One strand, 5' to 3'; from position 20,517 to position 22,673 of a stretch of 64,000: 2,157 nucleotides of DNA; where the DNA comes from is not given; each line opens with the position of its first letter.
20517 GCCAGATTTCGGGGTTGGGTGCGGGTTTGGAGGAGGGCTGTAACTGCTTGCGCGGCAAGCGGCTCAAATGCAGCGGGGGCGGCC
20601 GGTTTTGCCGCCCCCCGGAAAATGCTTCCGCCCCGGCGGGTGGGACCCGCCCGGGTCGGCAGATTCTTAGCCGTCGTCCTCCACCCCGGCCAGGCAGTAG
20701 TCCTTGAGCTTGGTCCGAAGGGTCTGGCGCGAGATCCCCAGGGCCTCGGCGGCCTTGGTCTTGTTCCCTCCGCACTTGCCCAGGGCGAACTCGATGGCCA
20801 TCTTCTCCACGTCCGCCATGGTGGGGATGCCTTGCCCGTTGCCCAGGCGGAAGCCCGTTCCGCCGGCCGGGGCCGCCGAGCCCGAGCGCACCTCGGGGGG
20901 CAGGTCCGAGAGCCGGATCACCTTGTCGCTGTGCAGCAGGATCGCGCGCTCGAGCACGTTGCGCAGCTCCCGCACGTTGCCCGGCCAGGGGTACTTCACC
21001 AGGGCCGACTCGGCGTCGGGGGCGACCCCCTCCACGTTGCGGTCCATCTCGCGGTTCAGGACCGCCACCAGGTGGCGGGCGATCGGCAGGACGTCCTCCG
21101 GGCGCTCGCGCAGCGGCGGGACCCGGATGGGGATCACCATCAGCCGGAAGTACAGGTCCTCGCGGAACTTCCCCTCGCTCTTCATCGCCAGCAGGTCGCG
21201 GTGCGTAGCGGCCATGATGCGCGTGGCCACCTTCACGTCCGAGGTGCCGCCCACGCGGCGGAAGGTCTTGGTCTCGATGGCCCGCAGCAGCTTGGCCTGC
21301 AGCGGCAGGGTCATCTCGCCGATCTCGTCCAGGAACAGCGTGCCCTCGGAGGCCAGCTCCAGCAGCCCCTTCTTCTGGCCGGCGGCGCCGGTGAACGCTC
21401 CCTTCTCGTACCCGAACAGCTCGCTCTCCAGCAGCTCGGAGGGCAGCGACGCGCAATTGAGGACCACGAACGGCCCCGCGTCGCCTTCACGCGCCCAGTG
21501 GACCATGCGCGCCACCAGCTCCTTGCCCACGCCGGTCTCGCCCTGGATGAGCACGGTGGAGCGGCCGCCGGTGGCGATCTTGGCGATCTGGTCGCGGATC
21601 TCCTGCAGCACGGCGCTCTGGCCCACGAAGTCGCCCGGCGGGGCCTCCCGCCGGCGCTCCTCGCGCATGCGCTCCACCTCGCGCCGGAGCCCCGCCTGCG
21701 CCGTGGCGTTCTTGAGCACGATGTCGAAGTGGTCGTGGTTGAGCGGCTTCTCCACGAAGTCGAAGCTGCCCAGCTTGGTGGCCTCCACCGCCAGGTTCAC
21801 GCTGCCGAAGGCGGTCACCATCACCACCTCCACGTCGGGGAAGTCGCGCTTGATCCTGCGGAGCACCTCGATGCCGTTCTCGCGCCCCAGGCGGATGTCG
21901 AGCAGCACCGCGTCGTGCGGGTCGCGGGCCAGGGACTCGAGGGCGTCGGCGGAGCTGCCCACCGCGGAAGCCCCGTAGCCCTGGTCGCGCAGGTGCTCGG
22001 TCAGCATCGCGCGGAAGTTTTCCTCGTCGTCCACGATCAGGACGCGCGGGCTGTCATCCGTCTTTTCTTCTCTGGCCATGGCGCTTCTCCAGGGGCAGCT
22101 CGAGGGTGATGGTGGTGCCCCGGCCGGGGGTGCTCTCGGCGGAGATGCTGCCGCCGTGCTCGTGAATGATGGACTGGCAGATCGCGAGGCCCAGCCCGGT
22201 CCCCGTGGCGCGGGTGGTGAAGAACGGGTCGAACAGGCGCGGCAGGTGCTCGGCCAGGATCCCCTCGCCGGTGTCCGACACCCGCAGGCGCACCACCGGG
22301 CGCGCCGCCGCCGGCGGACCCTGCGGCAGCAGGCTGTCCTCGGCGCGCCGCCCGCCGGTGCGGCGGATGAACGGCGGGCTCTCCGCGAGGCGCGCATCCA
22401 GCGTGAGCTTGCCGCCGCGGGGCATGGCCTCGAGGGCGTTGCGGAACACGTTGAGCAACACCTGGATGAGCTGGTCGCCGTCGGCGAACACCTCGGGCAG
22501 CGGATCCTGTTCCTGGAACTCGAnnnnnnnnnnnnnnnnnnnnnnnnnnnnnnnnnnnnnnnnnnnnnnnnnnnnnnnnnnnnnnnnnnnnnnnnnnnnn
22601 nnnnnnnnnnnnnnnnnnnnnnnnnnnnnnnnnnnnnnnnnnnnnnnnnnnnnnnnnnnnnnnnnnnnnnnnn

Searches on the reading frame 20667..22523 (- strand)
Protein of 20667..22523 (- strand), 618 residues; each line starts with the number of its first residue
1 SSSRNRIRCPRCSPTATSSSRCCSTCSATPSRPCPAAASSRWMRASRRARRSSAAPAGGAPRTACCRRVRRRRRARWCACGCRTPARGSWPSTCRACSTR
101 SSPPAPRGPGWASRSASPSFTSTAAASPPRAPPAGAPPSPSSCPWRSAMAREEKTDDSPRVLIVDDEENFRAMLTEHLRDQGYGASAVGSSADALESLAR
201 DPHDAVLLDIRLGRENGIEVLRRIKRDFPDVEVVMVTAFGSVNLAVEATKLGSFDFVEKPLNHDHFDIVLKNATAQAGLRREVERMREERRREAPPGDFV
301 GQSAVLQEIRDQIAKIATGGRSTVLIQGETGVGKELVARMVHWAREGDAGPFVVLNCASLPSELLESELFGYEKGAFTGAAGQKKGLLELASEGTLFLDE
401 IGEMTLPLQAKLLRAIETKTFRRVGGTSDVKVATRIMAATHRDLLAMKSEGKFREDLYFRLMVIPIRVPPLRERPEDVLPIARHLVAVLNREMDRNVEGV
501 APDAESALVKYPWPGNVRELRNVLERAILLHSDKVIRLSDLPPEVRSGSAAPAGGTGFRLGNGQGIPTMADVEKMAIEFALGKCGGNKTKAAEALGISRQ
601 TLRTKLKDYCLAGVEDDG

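Call 47: search_protein_families(library=pfam, proteins=[window:20667-22523:-], max_evalue=0.001)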
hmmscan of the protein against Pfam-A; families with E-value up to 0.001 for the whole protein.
window:20667-22523:- (618 aa): 9 families
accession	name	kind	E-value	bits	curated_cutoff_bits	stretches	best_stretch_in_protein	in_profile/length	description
PF00158.32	Sigma54_activat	-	4.4e-63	212.4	20.2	1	300-466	2-167/168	Sigma-54 interaction domain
PF25601.1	AAA_lid_14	-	3.1e-25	88.3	27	1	472-550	1-79/87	AAA+ ATPase lid domain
PF00072.30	Response_reg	-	1.6e-24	86.6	30.2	1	161-265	1-105/111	Response regulator receiver domain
PF14532.12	Sigma54_activ_2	-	5.7e-20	72.4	25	1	300-471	1-138/138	Sigma-54 interaction domain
PF02954.25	HTH_8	-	3e-15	56.1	22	1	569-609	2-42/42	Bacterial regulatory protein, Fis family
PF01078.27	Mg_chelatase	-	5.3e-05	23.2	20.3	0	379-421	93-135/207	Magnesium chelatase, subunit ChlI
PF13191.12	AAA_16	-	6.1e-05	24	32.6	0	299-373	2-82/167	AAA ATPase domain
PF07728.20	AAA_5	-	0.0002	21.8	22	1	324-441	2-122/139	AAA domain (dynein-related subfamily)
PF13556.12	HTH_30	-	0.00027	21.1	27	1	583-607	10-34/59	PucR C-terminal helix-turn-helix domain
